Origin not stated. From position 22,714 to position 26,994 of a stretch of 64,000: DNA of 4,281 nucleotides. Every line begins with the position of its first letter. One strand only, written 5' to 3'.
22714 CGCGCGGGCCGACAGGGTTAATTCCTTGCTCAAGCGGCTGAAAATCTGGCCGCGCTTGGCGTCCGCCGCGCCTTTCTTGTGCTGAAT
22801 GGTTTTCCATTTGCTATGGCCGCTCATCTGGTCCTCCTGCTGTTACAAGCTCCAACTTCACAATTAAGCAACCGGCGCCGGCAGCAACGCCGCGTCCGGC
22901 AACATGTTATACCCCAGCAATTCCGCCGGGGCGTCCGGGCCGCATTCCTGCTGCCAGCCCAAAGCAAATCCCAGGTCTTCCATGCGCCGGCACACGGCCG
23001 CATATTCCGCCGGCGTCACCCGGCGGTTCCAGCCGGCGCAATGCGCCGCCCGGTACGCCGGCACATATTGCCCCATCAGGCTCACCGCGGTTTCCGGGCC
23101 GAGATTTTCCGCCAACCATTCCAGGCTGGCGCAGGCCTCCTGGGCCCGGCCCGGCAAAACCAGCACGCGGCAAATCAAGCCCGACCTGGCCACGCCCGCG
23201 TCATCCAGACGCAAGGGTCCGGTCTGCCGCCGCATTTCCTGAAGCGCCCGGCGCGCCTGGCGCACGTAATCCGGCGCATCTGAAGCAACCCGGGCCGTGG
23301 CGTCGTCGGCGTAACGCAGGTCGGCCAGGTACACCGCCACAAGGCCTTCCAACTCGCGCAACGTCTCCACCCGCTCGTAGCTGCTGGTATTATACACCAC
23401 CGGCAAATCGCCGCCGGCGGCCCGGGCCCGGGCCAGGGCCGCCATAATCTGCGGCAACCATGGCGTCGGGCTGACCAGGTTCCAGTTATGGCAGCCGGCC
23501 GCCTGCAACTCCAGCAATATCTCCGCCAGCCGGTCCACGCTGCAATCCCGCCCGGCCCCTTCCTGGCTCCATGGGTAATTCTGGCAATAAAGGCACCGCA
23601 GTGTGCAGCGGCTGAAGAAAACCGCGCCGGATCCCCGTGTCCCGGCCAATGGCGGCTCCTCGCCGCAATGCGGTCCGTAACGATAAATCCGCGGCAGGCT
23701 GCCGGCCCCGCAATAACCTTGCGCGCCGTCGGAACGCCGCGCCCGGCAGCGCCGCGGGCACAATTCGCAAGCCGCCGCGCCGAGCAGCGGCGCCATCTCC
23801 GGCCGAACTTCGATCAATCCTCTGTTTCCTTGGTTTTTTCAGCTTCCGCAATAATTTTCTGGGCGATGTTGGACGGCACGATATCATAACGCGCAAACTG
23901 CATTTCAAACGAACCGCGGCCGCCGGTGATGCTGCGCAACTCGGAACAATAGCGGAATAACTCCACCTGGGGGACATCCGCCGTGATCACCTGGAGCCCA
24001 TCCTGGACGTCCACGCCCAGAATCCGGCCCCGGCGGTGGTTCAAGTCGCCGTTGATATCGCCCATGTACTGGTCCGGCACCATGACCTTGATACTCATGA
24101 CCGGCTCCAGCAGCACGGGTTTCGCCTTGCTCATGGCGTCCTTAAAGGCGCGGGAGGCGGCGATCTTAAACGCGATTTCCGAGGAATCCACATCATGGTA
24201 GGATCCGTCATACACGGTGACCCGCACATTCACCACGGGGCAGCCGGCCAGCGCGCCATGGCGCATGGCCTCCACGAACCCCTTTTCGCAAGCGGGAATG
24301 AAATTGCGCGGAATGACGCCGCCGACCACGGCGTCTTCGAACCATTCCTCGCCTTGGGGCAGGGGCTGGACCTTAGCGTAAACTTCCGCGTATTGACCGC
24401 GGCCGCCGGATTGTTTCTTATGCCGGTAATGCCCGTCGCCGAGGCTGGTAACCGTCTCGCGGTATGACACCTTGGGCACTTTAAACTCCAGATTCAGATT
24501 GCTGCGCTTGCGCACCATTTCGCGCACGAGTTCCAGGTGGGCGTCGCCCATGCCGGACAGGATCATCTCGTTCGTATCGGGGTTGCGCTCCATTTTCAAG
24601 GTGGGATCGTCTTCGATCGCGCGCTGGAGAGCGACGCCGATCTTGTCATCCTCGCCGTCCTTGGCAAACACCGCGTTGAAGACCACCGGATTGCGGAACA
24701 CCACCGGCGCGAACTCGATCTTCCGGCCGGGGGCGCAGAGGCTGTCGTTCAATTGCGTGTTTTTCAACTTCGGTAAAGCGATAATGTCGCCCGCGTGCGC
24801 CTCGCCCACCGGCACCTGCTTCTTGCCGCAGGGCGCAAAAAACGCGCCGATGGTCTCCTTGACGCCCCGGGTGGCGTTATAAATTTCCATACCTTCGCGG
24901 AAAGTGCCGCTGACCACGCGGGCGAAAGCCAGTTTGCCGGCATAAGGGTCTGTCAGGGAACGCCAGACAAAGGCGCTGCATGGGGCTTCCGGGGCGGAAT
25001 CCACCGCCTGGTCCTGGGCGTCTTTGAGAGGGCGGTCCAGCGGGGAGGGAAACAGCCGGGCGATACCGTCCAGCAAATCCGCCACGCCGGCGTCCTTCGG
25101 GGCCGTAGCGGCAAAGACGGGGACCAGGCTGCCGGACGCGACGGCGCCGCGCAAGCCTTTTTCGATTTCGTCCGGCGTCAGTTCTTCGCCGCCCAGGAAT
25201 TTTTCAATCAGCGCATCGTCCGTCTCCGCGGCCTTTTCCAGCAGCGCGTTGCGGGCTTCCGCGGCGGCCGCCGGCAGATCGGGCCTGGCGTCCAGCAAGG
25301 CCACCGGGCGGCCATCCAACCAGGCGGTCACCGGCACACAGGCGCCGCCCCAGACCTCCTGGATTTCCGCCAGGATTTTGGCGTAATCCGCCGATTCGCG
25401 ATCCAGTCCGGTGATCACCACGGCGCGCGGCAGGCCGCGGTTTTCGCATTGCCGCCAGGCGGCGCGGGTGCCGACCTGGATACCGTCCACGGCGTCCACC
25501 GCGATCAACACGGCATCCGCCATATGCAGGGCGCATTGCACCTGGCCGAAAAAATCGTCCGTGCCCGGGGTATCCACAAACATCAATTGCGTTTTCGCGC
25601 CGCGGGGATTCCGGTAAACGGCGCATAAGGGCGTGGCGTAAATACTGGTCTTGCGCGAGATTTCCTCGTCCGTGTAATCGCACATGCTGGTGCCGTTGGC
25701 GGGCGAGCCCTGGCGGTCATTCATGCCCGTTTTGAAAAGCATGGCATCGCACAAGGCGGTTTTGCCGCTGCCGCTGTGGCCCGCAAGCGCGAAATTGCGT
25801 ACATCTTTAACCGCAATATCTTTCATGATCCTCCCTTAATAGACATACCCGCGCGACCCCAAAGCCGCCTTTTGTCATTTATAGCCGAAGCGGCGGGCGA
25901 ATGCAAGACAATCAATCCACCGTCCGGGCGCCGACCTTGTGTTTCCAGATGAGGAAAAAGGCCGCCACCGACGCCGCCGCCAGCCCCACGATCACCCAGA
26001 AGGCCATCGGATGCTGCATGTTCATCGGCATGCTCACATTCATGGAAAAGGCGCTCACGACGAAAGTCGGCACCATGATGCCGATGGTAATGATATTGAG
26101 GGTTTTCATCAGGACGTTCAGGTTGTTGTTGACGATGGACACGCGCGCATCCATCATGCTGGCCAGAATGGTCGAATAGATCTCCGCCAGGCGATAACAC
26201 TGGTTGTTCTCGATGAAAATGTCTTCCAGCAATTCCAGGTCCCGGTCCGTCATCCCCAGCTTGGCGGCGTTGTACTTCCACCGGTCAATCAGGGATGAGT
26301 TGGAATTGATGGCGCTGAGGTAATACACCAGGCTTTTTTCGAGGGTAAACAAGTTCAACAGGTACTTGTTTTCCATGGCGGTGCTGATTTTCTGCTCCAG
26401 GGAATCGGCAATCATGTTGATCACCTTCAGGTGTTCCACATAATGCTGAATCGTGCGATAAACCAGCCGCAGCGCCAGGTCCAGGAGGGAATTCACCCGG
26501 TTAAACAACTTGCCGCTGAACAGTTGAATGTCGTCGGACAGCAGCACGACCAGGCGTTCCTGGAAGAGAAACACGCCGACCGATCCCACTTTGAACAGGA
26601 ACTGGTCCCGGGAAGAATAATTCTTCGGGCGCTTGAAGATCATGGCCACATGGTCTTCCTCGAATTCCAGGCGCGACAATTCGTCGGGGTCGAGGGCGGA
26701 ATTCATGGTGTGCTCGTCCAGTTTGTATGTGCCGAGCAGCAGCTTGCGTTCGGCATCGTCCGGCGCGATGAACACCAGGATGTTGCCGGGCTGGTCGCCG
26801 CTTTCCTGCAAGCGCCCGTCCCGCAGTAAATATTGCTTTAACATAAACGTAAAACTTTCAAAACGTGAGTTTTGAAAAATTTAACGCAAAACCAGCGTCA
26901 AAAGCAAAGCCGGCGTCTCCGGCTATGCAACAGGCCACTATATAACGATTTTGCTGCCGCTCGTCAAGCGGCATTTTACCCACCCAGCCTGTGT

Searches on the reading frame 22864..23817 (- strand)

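Call 20: search_protein_families(library=pfam, proteins=[window:22864-23817:-], max_evalue=0.001)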
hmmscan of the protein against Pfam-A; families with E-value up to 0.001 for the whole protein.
window:22864-23817:- (317 aa): 1 family
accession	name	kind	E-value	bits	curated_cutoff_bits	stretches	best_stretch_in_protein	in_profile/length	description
PF04055.27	Radical_SAM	-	2.4e-08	34.7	29.5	1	67-196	3-137/166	Radical SAM superfamily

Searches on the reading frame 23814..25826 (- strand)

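Call 20: search_protein_families(library=pfam, proteins=[window:23814-25826:-], max_evalue=0.001)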
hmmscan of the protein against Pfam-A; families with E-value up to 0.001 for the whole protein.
window:23814-25826:- (670 aa): 6 families
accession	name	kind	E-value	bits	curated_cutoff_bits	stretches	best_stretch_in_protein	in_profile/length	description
PF03764.24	EFG_IV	-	1.3e-43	148.1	24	1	451-569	1-121/121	Elongation factor G, domain IV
PF00009.33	GTP_EFTU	-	4.4e-32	111.6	26.5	1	7-260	1-187/188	Elongation factor Tu GTP binding domain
PF00679.30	EFG_C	-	1.8e-27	95.7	27.9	1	571-657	1-88/89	Elongation factor G C-terminus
PF14492.12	EFG_III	-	5.1e-18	65.3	27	1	379-449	3-74/75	Elongation Factor G, domain III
PF22042.2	EF-G_D2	-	5.9e-15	55.6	27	1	283-365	2-83/84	Elongation factor G domain 2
PF03144.31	GTP_EFTU_D2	-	4.6e-11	43.4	30.3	1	297-358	1-67/73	Elongation factor Tu domain 2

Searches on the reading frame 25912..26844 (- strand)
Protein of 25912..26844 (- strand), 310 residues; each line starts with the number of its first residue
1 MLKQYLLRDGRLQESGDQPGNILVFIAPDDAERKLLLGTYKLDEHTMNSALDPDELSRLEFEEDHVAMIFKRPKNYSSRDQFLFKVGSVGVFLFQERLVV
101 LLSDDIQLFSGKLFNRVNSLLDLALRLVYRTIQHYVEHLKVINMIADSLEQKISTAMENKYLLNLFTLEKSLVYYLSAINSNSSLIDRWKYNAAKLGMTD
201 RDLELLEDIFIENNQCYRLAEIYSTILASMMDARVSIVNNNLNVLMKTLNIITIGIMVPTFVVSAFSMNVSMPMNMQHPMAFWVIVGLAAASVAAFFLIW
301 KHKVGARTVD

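Call 20: search_protein_families(library=pfam, proteins=[window:25912-26844:-], max_evalue=0.001)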
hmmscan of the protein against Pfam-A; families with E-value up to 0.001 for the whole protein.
window:25912-26844:- (310 aa): 1 family
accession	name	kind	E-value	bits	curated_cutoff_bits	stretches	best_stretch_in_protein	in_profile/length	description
PF01544.23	CorA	-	2.1e-33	116.3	27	1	23-299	7-289/292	CorA-like Mg2+ transporter protein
